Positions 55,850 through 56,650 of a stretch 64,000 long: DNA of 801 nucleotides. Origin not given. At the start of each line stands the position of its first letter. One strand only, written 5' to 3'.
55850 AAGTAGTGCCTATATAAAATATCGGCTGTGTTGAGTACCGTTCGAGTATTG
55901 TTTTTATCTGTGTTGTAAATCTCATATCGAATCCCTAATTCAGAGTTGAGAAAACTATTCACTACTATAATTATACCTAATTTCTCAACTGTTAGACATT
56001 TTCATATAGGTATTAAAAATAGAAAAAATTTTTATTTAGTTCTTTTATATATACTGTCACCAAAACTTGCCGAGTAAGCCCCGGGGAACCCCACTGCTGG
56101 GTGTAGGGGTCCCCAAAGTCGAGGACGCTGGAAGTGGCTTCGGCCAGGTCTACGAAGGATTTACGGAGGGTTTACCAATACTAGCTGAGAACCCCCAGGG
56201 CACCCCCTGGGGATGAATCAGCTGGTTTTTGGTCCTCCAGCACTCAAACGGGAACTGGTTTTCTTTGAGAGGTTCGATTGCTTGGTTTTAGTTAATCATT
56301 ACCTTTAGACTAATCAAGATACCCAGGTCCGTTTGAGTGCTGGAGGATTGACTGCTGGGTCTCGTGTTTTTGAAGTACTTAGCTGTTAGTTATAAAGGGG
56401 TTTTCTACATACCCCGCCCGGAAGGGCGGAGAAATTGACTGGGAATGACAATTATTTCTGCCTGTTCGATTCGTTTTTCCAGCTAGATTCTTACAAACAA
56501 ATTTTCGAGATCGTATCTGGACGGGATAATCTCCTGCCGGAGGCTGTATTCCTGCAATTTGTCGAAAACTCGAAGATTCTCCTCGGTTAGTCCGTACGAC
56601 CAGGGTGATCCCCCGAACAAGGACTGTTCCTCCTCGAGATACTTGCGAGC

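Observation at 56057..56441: Family-A repeat, copy 3: same ends and core, but a ~130-nt multi-hairpin expansion inserted inside a conserved stem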

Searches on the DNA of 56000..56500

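Call 53: search_rna_families(source=window, start=56000, end=56500, threshold=evalue, max_evalue=5)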
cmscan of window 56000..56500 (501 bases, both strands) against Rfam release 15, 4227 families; matches with E-value up to 5: 4.
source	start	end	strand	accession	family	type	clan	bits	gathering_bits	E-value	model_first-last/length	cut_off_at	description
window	56221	56359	+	RF03795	MIR6201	Gene; miRNA;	-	24.6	69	0.0049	1-109/109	no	MIR6201 microRNA precursor family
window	56216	56365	-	RF02625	WsnRNA46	Gene; sRNA;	-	21.2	65.3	0.12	1-151/151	no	Wolbachia sRNA 46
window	56172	56235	+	RF03187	MIR1512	Gene; miRNA;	-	15.8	79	3.9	1-94/94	no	MIR1512 microRNA precursor family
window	56000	56151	-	RF04170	MIR7723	Gene; miRNA;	-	15.6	200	1.7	1-150/235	3'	MIR7723 microRNA precursor family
